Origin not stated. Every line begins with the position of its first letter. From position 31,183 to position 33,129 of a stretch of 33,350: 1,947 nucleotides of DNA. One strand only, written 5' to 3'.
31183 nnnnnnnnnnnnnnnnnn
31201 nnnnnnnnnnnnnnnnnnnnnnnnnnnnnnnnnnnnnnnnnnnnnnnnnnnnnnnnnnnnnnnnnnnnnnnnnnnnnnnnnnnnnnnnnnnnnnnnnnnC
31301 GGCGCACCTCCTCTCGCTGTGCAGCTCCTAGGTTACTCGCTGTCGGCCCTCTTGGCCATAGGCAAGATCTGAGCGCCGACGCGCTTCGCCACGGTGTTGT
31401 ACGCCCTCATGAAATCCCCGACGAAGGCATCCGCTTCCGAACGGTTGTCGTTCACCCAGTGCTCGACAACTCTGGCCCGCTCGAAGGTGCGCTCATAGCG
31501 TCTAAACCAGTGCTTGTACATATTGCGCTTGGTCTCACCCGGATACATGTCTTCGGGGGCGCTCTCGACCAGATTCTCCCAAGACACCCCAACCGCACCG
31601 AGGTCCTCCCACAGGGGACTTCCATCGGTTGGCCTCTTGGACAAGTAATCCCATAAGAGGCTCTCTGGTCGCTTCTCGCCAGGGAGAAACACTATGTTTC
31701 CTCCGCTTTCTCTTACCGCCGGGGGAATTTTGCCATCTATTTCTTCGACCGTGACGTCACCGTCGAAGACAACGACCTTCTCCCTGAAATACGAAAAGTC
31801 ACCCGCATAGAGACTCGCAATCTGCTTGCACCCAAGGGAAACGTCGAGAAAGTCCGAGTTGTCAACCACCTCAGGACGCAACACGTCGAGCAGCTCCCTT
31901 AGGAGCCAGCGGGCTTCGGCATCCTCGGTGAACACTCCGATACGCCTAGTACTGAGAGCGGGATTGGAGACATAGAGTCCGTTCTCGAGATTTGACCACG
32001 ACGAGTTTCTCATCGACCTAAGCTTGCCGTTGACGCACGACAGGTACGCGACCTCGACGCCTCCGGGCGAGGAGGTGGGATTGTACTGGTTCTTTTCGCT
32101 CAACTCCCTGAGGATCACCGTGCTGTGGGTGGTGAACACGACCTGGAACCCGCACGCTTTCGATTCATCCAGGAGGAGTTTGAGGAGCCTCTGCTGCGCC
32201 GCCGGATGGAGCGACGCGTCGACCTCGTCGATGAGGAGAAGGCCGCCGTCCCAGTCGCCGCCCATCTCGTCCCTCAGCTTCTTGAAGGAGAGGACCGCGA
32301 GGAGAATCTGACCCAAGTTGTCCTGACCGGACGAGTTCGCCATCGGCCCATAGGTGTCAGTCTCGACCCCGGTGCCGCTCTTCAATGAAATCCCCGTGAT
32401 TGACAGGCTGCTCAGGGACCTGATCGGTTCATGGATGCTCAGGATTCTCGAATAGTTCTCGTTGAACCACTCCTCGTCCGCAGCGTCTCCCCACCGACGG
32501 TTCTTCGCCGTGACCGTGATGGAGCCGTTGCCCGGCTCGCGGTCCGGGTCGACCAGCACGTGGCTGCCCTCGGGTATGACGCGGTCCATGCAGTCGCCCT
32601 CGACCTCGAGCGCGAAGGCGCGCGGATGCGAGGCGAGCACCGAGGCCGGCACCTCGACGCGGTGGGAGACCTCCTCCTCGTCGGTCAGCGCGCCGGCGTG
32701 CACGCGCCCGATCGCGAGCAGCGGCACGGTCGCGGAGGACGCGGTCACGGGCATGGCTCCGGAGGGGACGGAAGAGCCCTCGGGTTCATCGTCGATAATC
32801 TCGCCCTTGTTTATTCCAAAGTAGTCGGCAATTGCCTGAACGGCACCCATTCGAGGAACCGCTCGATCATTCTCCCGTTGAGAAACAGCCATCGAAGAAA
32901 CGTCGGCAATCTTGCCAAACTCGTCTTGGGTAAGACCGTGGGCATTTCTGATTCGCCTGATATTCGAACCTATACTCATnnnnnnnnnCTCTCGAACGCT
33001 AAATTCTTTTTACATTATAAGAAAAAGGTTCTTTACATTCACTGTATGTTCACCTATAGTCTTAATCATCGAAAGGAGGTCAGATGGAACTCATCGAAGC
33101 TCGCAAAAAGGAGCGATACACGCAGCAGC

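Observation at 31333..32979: Prophage repressor fused in one ORF to a half OLD-family ATPase and a Toprim nuclease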

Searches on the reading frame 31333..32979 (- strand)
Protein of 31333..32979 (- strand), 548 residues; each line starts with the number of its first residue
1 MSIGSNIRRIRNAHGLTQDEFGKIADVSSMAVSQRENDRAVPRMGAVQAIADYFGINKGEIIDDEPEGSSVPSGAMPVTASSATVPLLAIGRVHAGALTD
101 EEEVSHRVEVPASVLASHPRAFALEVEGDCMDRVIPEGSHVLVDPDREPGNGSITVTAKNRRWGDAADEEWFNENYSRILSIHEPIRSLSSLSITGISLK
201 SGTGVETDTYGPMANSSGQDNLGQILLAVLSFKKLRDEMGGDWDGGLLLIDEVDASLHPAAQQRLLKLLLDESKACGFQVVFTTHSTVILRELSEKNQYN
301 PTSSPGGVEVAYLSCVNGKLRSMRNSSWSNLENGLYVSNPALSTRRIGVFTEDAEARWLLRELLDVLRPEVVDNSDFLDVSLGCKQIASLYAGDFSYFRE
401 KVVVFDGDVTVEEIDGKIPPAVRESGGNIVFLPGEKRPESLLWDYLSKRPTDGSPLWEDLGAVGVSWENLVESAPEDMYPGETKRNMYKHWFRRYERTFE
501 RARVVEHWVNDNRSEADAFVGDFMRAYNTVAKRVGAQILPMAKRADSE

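Call 3: search_protein_families(library=pfam, proteins=[window:31333-32979:-], max_evalue=1)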
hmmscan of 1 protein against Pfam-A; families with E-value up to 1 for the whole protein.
window:31333-32979:- (548 aa): 11 families
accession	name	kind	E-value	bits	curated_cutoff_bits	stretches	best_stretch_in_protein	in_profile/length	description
PF13304.12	AAA_21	-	1.4e-12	48.7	27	1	216-290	239-303/304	AAA domain, putative AbiEii toxin, Type IV TA system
PF00717.28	Peptidase_S24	-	9.3e-10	38.7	23.3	1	90-158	3-72/116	Peptidase S24-like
PF01381.28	HTH_3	-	2.3e-09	37.6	23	1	7-59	1-53/55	Helix-turn-helix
PF13175.12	AAA_15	-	3.4e-09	37.2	32.1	1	195-289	291-373/374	AAA ATPase domain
PF13560.12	HTH_31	-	5.7e-08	33.4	27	1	4-56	3-56/64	Helix-turn-helix domain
PF12844.13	HTH_19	-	0.00049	20.4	30.2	1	4-63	1-60/64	Helix-turn-helix domain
PF13443.12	HTH_26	-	0.0063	17.2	22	1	6-67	1-63/63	Cro/C1-type HTH DNA-binding domain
PF04545.22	Sigma70_r4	-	0.015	15.3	24.1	1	13-37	18-42/50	Sigma-70, region 4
PF02463.25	SMC_N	-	0.084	12.7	40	1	247-293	161-205/220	RecF/RecN/SMC N terminal domain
PF14532.12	Sigma54_activ_2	-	0.13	12.9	25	1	243-288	68-111/138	Sigma-54 interaction domain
PF19637.4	DUF6140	-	0.53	10.8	27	0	292-311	26-45/69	Family of unknown function (DUF6140)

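Call 4: search_protein_families(library=padloc, proteins=[window:31333-32979:-], max_evalue=1)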
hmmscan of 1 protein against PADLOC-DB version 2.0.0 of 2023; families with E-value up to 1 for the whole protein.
window:31333-32979:- (548 aa): 127 families (the best 25 are shown)
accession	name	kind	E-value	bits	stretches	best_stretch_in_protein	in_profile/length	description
PDLC02980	AriA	-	6e-13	47.4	1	225-290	248-303/304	-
PDLC03878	NsnB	-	7.1e-13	47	1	197-310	199-300/345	-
PDLC02914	ATPase-Toprim_I-B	-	1.5e-12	45.5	1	236-308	200-266/443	-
PDLC02335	AbiLi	-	3.9e-12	43.9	1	192-298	164-247/326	AbiLi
PDLC04149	HEC-04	-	3.5e-11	40.4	1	244-297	231-284/494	-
PDLC02979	AriA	-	4.9e-11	41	1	176-289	271-372/373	-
PDLC00091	GajA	-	2.4e-10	37.9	1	240-289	292-341/627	AAA ATPase domain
PDLC00278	PtuA1|PtuA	-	1.6e-09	35.6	1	246-296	289-337/436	AAA ATPase domain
PDLC00099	GajA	-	1.9e-09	35.1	1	246-289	300-343/626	AAA ATPase domain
PDLC04389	PDC-M07A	-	2.2e-09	34.8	1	243-297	324-378/443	-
PDLC00295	PtuA1|PtuA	-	3.6e-09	34.2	1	245-296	291-340/451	AAA ATPase domain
PDLC04168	GajA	-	5.4e-09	33.3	1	246-314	278-346/570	-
PDLC00096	GajA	-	8e-09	32.7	1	242-289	288-336/630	AAA ATPase domain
PDLC04737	PDC-M62A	-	1.2e-08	32.4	1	216-297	399-483/601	-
PDLC00271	PtuA1|PtuA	-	5.4e-08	30.8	1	246-297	280-329/421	AAA ATPase domain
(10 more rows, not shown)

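Call 5: search_protein_families(library=ncbifam, proteins=[window:31333-32979:-], max_evalue=1)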
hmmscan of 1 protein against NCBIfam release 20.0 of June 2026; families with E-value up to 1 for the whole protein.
window:31333-32979:- (548 aa): 18 families
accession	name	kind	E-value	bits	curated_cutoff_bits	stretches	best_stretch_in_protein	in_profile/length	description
TIGR03070.1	couple_hipB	subfamily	5.2e-09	35.9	71.65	1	3-56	3-56/58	type II toxin-antitoxin system Y4mF family antitoxin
TIGR00498.1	lexA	equivalog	4.2e-07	29.7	110.95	1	84-157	79-152/203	transcriptional repressor LexA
NF041760.1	PtuA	equivalog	3.7e-06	26.1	500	1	246-296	378-426/524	retron Ec78 anti-phage system effector ATPase PtuA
NF041951.1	phage_RstR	subfamily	5.1e-06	26.7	80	1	1-67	1-67/108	RstR family transcriptional repressor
NF052239.1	antitox_spr1629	equivalog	6e-06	25.6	335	1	1-57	1-57/377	spr1629 family repressor/antitoxin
TIGR03830.1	CxxCG_CxxCG_HTH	subfamily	3.6e-05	23.5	61.8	1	3-47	66-110/127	type II TA system antitoxin MqsA family protein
NF041575.1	antitoxPezA_Strep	equivalog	0.00015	21.8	290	1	3-62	2-61/158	type II toxin-antitoxin system antitoxin PezA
NF007408.0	PRK09943.1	equivalog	0.001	18.7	211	1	2-64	7-69/185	HTH-type transcriptional regulator PuuR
NF007257.0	PRK09706.1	subfamily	0.0021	17.9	101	1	3-52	6-55/135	transcriptional repressor DicA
NF010171.0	PRK13652.1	equivalog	0.0021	17.3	476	1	247-295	158-206/277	cobalt transporter ATP-binding subunit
TIGR02673.1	FtsE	equivalog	0.037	13.7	264.85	1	247-295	158-205/214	cell division ATP-binding protein FtsE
NF047542.1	telomere_Tap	equivalog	0.096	11.4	600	1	8-52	23-67/695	telomere-associated protein Tap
NF058600.1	TransRegSco1979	equivalog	0.1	11.6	350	1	2-59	8-65/280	Sco1979 family transcriptional regulator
TIGR04521.1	ECF_ATPase_2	equivalog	0.11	11.5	330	1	247-287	165-205/279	energy-coupling factor transporter ATPase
NF007481.0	PRK10072.1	equivalog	0.12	12.9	110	1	6-45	37-76/96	HTH-type transcriptional regulator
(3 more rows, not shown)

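Call 7: find_homologous_proteins(query=window:31333-32979:-, max_evalue=0.00001)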
Query window:31333-32979:- (548 aa): 420 proteins with E <= 0.00001 among 8000 candidates; the best 120 are listed.
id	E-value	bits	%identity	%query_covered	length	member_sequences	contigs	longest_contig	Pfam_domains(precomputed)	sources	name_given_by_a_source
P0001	3.7e-259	879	98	72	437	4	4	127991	PF13175.13,PF13304.13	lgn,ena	-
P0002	2.8e-256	870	97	72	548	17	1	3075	PF13175.13,PF13476.13,PF02463.26,PF13304.13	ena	-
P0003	1.7e-254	864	97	72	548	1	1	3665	PF13175.13,PF13476.13,PF02463.26,PF13304.13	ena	-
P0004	4.5e-234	796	90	72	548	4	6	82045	PF13175.13,PF13476.13,PF02463.26,PF13304.13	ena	-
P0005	1.3e-229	781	88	72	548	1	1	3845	PF13175.13,PF02463.26,PF13304.13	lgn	-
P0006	1.4e-201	689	78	72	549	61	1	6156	PF13175.13,PF13476.13,PF02463.26,PF13304.13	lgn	-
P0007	9.2e-201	686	76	72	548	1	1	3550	PF13175.13,PF02463.26,PF13304.13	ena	-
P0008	2.8e-200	685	76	72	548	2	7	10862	PF13175.13,PF13476.13,PF02463.26,PF13304.13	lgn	-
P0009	1.4e-199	682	76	72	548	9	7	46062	PF13175.13,PF13476.13,PF02463.26,PF13304.13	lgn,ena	-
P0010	1.3e-197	676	75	72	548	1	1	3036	PF13175.13,PF02463.26,PF13304.13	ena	-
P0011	1.3e-197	676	75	72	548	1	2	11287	PF13175.13,PF02463.26,PF13304.13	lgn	-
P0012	1.3e-197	676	75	72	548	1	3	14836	PF13175.13,PF02463.26,PF13304.13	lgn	-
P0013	1.3e-197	676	75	72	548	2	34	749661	PF13175.13,PF02463.26,PF13304.13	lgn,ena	-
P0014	3.4e-197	674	75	72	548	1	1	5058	PF13175.13,PF02463.26,PF13304.13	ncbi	-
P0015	4.5e-197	674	75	72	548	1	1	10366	PF13175.13,PF02463.26,PF13304.13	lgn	-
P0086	8.8e-105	370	46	71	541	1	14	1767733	PF13175.13,PF13476.13,PF02463.26,PF13304.13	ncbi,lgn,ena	-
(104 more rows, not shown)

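Call 9: find_encoding_contigs(protein=window:31333-32979:-, flank=8000, max_places=6)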
Protein window:31333-32979:- (548 aa): no gene with exactly this product is on record in the collection.

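Call 10: find_encoding_contigs(protein=P0001, flank=8000, max_places=6)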
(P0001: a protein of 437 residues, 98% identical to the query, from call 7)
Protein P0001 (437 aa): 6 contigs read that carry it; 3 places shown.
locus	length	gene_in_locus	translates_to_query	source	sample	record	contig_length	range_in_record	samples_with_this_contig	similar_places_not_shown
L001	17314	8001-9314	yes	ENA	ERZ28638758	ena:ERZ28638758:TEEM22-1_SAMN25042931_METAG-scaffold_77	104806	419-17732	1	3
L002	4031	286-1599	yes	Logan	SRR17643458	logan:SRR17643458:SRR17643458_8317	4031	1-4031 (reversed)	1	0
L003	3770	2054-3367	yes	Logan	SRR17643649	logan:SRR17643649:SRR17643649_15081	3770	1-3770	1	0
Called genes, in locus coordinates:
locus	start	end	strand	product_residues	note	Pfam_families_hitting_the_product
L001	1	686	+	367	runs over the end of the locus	?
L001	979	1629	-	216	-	-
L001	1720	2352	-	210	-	-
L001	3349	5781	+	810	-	-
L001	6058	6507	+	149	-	-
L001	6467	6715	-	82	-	-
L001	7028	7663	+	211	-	PF01381:HTH_3, PF12844:HTH_19, PF13560:HTH_31, PF00717:Peptidase_S24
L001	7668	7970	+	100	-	PF13175:AAA_15, PF13476:AAA_23 (weak)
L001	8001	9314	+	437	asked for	PF13175:AAA_15, PF13304:AAA_21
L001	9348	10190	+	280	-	PF02086:MethyltransfD12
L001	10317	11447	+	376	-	PF13784:Fic_N, PF02661:Fic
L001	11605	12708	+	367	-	PF14659:Phage_int_SAM_3, PF00589:Phage_integrase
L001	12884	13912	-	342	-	PF00749:tRNA-synt_1c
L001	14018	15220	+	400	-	PF01545:Cation_efflux, PF16916:ZT_dimer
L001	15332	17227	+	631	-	PF09972:DUF2207, PF20990:DUF2207_C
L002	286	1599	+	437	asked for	PF13175:AAA_15, PF13304:AAA_21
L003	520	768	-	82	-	-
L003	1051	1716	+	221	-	PF12844:HTH_19, PF13560:HTH_31, PF01381:HTH_3, PF00717:Peptidase_S24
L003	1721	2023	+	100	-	PF13175:AAA_15, PF13476:AAA_23 (weak)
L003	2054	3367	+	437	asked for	PF13175:AAA_15, PF13304:AAA_21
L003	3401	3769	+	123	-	?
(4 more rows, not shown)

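Call 14: find_related_loci(query=window:31333-32979:-, collection=genome_contigs, flank=8000)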
Query window:31333-32979:- (548 aa) in genome_contigs; peptide patterns used: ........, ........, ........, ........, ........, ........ (x = any residue, [..] = any of these).
66 stretches matched a pattern; 5 encode a relative of the query (tblastn E <= 1e-3); 5 distinct loci.
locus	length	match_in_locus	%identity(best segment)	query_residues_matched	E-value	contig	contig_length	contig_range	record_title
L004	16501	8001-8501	80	1-163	5e-79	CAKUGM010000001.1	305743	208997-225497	MAG: uncultured Collinsella sp. isolate REFINED_METABAT215_TOP10_CONTIGS_1500_ASSEMBLY_K77_MERGED__Hadza_MoBio_hadza-I-L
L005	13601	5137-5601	62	1-158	1e-53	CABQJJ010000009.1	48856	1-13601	MAG TPA_asm: uncultured Collinsella sp. isolate MGYG-HGUT-00645 genome assembly, contig: GUT_GENOME019343_9, whole genom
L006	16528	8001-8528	56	1-181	4e-53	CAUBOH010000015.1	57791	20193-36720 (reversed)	MAG TPA_asm: uncultured Collinsella sp. isolate SRR17382070_bin.42_MetaWRAP_v1.3_MAG genome assembly, contig: ERZ1870795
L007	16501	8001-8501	81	1-163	4e-80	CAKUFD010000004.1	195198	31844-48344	MAG: uncultured Collinsella sp. isolate REFINED_METABAT215_TOP10_CONTIGS_1500_ASSEMBLY_K77_MERGED__Hadza_PheChl_Fiber-Ha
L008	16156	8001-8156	40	245-299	1e-5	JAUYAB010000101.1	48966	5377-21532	MAG: Ignavibacteria bacterium isolate C18_metabat.bin.46 C18_k141_251238, whole genome shotgun sequence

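Call 17: find_related_loci(query=window:31333-32979:-, collection=viral_contigs, flank=10000)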
Query window:31333-32979:- (548 aa) in viral_contigs; peptide patterns used: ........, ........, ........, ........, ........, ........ (x = any residue, [..] = any of these).
5 stretches matched a pattern, but none encodes a relative of the query by tblastn (E <= 1e-3).

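Call 22: search_protein_families(library=padloc, proteins=[P0002], max_evalue=0.001)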
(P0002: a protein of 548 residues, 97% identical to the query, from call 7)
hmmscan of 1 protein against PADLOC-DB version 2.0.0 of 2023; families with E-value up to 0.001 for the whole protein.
P0002 (548 aa): 123 families (the best 25 are shown)
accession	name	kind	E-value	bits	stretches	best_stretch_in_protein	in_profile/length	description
PDLC03878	NsnB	-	4.7e-21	73.9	1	4-313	3-303/345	-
PDLC02979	AriA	-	2.2e-19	68.5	2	171-289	266-372/373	-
PDLC00278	PtuA1|PtuA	-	1.2e-18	65.6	2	246-296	289-337/436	AAA ATPase domain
PDLC04149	HEC-04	-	1.2e-18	65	2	244-296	231-283/494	-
PDLC02980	AriA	-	8.1e-18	63.4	1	224-290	247-303/304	-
PDLC00271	PtuA1|PtuA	-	1.6e-17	62.2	2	1-46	1-46/421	AAA ATPase domain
PDLC00310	PtuA1|PtuA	-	2.2e-16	58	2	246-293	292-337/443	AAA ATPase domain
PDLC02335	AbiLi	-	5.6e-15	53.2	1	25-294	78-244/326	AbiLi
PDLC00091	GajA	-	1.1e-14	52.3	1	215-289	269-341/627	AAA ATPase domain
PDLC02913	ATPase_I-A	-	2.8e-14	51.1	2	2-45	53-96/508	-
PDLC02914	ATPase-Toprim_I-B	-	3.5e-14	50.8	1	246-296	204-254/443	-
PDLC00311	PtuA1|PtuA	-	3.7e-14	50.6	2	1-44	1-44/455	AAA ATPase domain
PDLC04389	PDC-M07A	-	5.6e-14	50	1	242-299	323-380/443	-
PDLC00299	PtuA1|PtuA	-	8.1e-14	49.5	2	3-45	55-97/535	AAA ATPase domain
PDLC00284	PtuA1|PtuA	-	1.8e-13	48.2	2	246-297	393-442/545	AAA ATPase domain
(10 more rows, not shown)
